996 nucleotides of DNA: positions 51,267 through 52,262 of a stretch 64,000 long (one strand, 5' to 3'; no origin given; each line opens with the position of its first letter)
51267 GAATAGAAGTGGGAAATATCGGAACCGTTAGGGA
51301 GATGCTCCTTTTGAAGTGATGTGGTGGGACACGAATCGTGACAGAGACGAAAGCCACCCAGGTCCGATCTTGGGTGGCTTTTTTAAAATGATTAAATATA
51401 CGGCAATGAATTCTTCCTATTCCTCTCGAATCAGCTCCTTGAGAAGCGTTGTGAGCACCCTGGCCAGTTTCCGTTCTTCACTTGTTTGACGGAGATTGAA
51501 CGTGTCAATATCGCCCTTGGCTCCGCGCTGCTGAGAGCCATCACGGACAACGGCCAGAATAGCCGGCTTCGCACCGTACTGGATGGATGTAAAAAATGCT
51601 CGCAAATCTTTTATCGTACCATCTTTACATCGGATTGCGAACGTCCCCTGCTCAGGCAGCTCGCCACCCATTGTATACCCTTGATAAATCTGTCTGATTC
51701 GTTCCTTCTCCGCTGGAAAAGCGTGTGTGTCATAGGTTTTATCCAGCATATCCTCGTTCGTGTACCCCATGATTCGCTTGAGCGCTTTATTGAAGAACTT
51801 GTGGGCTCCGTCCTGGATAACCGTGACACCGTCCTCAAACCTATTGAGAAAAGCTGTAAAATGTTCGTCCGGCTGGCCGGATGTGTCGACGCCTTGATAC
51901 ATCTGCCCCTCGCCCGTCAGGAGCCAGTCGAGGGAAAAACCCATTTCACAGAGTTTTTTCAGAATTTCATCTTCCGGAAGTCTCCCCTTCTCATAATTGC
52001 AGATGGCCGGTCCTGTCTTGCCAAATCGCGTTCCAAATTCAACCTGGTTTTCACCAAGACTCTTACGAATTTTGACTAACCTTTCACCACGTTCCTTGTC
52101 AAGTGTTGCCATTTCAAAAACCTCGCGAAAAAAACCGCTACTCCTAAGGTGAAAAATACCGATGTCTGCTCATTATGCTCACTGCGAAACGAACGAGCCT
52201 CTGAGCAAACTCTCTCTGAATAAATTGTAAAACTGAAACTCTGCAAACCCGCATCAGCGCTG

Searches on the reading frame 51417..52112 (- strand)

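Call 63: search_protein_families(library=pfam, proteins=[window:51417-52112:-], max_evalue=0.01)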
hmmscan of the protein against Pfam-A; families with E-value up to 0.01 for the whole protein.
window:51417-52112:- (231 aa): 5 families
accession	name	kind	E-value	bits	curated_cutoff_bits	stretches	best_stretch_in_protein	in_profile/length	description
PF08447.18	PAS_3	-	6.1e-09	36.5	25.6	1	106-178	3-76/89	PAS fold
PF22495.2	HTH_92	-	0.00043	20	27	1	14-44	2-32/45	RsaL-like HTH domain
PF12844.13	HTH_19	-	0.00045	20.5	30.2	1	9-69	1-63/64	Helix-turn-helix domain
PF07022.19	Phage_CI_repr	-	0.0014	19.4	22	1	40-72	33-65/65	Bacteriophage CI repressor helix-turn-helix domain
PF13426.13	PAS_9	-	0.0019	18.9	27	1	94-191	2-100/103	PAS domain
